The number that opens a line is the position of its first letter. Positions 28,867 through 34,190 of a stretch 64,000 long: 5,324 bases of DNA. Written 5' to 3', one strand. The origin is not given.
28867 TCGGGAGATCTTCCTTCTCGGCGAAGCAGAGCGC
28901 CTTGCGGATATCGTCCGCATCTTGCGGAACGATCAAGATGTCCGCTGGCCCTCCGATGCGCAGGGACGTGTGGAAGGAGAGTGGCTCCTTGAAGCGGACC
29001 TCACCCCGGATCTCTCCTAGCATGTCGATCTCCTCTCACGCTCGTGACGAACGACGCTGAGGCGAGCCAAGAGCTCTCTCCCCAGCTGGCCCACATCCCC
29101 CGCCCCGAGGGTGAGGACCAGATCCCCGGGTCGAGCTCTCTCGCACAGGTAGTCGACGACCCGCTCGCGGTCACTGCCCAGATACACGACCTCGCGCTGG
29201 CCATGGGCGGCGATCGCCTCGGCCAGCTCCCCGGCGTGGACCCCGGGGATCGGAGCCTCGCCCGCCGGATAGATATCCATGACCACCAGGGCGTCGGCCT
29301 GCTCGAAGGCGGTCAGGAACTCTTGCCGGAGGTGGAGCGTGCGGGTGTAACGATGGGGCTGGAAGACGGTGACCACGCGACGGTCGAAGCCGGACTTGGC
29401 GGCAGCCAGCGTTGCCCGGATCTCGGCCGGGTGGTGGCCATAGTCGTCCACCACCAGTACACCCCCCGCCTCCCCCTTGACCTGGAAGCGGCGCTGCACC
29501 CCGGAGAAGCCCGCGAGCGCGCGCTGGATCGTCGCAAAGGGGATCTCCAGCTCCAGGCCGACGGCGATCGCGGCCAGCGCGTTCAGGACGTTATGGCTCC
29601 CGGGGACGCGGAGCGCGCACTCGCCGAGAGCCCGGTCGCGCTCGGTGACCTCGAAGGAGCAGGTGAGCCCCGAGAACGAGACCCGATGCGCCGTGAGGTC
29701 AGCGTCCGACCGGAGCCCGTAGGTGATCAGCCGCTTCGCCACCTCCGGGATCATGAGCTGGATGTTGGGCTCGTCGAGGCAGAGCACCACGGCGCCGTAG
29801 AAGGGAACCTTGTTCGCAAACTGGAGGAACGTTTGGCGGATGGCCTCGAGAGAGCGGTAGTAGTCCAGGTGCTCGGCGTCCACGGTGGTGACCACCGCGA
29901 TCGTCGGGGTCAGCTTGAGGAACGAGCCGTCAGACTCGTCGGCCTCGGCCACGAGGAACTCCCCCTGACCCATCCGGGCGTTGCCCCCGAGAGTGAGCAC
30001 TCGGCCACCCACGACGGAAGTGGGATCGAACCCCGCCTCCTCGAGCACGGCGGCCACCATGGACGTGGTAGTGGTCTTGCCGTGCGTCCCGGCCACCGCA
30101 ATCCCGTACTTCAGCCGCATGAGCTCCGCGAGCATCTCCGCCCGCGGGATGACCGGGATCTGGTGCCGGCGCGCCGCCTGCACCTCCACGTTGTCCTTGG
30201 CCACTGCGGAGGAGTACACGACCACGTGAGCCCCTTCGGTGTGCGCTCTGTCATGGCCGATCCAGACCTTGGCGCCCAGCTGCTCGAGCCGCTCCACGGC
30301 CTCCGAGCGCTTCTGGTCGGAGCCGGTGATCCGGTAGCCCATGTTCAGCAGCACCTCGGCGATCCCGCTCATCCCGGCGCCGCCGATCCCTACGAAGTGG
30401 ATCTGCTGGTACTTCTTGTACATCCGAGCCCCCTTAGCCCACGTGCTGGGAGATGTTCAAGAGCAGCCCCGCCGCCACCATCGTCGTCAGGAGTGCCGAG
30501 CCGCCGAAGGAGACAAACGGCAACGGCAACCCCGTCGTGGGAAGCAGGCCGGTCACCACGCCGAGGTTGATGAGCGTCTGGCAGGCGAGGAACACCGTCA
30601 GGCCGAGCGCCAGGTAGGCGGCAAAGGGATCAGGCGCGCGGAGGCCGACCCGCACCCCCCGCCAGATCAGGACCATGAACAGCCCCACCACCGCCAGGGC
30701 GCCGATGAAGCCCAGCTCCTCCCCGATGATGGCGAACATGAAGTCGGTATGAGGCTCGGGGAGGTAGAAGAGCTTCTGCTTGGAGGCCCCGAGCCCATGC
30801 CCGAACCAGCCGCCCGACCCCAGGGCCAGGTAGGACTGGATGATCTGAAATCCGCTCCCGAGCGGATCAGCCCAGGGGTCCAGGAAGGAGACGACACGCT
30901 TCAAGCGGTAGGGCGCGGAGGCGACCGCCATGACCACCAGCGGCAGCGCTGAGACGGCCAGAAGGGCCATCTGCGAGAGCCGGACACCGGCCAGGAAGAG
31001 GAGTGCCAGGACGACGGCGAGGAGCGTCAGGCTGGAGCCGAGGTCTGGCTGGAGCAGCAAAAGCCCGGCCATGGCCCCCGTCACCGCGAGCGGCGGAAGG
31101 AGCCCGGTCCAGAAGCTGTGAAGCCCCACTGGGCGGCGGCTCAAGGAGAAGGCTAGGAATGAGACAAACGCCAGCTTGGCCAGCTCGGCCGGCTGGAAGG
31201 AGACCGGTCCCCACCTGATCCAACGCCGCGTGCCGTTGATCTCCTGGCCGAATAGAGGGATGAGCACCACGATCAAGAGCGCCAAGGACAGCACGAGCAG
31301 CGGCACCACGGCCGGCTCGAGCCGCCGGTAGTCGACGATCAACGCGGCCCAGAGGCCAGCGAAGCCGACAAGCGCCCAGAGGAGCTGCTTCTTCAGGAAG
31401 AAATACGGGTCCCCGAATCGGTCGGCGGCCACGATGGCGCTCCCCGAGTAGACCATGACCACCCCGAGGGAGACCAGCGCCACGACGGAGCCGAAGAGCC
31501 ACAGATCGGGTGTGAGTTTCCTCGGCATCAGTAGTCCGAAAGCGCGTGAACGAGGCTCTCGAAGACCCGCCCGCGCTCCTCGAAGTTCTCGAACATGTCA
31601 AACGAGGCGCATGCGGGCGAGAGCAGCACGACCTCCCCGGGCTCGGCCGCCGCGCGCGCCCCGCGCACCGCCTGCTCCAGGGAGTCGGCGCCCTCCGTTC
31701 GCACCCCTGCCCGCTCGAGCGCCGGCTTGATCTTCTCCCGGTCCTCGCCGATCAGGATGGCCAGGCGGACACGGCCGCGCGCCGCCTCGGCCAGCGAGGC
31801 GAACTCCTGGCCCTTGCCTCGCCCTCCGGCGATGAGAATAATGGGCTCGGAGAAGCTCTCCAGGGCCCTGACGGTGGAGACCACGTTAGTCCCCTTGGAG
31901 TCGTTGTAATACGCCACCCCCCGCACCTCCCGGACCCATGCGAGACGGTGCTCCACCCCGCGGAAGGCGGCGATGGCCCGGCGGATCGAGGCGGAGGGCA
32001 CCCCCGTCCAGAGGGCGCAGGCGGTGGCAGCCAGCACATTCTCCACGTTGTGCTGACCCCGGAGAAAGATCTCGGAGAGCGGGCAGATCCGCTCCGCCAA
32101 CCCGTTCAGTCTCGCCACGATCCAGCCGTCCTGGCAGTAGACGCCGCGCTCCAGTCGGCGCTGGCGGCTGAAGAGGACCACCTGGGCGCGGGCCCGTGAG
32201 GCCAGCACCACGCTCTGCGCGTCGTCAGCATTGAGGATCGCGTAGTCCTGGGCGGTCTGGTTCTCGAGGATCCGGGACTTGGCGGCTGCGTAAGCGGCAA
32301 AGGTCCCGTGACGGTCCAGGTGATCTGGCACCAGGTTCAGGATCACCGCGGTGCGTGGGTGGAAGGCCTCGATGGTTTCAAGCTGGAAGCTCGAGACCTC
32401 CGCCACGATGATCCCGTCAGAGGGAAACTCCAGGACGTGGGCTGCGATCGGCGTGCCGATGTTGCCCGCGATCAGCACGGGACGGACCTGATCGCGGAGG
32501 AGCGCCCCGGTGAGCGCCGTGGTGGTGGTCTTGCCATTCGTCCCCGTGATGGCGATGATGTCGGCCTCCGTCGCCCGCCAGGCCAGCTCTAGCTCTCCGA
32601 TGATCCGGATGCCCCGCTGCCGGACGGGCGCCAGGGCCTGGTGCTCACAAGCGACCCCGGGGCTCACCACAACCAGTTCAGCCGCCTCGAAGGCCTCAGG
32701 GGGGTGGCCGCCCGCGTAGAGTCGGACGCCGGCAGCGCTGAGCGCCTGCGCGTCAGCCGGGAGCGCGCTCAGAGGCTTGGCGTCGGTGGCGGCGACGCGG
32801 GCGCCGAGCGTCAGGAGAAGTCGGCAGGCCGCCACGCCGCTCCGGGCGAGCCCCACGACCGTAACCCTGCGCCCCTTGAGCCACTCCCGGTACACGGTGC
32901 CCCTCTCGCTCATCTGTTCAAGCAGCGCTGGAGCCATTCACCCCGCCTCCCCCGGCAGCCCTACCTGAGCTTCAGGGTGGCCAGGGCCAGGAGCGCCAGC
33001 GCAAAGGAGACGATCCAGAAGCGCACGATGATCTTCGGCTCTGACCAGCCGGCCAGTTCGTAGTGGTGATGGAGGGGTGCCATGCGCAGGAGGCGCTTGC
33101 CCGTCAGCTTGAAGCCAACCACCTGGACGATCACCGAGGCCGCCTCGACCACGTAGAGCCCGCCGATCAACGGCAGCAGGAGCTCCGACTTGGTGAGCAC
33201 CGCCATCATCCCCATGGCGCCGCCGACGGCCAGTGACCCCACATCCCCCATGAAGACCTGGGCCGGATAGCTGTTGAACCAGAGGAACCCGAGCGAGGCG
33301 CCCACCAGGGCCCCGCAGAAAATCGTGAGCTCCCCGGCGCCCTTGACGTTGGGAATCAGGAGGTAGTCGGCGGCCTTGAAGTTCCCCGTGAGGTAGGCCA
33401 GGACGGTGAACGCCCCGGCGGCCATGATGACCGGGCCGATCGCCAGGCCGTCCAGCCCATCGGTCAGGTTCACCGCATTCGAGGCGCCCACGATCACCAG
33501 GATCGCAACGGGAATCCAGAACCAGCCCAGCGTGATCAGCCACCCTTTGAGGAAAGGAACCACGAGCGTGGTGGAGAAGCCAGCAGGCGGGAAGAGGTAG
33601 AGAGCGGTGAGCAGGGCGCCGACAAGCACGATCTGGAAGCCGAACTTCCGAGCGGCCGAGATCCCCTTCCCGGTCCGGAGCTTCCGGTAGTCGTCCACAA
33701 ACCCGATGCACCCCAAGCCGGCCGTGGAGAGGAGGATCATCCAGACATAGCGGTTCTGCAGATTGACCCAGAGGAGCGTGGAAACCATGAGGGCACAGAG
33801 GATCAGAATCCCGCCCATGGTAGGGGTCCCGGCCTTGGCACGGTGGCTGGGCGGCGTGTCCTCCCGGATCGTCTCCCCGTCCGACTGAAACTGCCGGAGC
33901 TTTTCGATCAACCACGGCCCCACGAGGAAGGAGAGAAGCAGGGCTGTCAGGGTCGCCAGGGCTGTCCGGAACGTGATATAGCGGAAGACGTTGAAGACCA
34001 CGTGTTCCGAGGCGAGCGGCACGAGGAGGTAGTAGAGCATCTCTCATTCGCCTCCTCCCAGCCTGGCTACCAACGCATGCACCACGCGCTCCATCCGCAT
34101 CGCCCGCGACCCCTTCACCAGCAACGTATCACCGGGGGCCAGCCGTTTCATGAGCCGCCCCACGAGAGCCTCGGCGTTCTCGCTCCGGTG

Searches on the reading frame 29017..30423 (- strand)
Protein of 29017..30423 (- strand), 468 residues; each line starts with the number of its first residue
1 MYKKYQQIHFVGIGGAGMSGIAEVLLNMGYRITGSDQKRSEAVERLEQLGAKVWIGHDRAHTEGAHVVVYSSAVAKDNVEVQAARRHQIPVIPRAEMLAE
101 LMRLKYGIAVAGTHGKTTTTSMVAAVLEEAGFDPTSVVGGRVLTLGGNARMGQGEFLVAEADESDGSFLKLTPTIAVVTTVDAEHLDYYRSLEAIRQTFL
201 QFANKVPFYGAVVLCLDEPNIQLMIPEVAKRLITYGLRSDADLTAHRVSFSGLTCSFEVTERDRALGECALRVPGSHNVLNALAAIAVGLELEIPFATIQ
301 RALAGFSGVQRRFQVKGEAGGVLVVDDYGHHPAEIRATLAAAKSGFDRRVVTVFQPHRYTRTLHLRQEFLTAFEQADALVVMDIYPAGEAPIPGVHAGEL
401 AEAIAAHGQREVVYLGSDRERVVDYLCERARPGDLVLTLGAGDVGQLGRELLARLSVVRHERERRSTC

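Call 52: search_protein_families(library=pfam, max_evalue=0.00001, proteins=[window:29017-30423:-])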
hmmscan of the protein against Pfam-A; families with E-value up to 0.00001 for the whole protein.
window:29017-30423:- (468 aa): 3 families
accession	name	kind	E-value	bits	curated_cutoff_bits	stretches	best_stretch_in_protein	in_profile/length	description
PF01225.30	Mur_ligase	-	1.1e-30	106.2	21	1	8-106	2-95/95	Mur ligase family, catalytic domain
PF08245.18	Mur_ligase_M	-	2.6e-29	103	24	1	110-288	1-199/200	Mur ligase middle domain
PF02875.26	Mur_ligase_C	-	1.2e-23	84.7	28.4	1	311-442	1-127/127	Mur ligase, glutamate ligase domain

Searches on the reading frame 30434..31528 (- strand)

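Call 52: search_protein_families(library=pfam, max_evalue=0.00001, proteins=[window:30434-31528:-])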
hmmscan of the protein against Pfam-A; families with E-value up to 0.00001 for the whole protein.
window:30434-31528:- (364 aa): 1 family
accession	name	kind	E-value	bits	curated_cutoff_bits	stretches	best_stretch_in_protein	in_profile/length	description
PF01098.24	FTSW_RODA_SPOVE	-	3e-113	378.9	26.4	1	14-362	6-353/356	Cell cycle protein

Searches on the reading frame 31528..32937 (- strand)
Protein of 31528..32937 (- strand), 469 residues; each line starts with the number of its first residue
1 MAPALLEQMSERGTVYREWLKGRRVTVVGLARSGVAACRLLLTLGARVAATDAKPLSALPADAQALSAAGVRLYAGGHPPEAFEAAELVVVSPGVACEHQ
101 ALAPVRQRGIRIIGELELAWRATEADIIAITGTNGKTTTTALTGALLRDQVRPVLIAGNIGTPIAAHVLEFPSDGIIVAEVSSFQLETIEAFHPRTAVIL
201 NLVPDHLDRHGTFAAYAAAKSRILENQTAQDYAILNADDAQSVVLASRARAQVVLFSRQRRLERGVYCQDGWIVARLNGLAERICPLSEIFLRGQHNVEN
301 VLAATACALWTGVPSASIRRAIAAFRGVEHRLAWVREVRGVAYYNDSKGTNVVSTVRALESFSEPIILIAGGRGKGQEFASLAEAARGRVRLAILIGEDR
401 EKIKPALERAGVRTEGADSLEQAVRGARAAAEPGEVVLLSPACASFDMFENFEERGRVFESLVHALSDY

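Call 52: search_protein_families(library=pfam, max_evalue=0.00001, proteins=[window:31528-32937:-])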
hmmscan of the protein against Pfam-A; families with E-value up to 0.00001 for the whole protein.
window:31528-32937:- (469 aa): 3 families
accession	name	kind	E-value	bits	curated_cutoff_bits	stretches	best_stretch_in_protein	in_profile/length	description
PF08245.18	Mur_ligase_M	-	4.1e-31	108.9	24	1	130-308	1-200/200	Mur ligase middle domain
PF02875.26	Mur_ligase_C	-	1.2e-14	55.7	28.4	1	330-443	1-127/127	Mur ligase, glutamate ligase domain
PF21799.2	MurD-like_N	-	4.2e-13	49.8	27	1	24-114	2-88/88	Mur ligase MurD-like, N-terminal domain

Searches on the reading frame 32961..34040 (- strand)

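Call 52: search_protein_families(library=pfam, max_evalue=0.00001, proteins=[window:32961-34040:-])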
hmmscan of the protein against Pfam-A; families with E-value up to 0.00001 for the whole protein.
window:32961-34040:- (359 aa): 2 families
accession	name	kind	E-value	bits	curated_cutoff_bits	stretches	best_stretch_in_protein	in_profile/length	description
PF00953.26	Glycos_transf_4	-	2.2e-33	115.9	27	1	100-282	2-158/160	Glycosyl transferase family 4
PF10555.14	MraY_sig1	-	3.3e-06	26.7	20.1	1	69-81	1-13/13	Phospho-N-acetylmuramoyl-pentapeptide-transferase signature 1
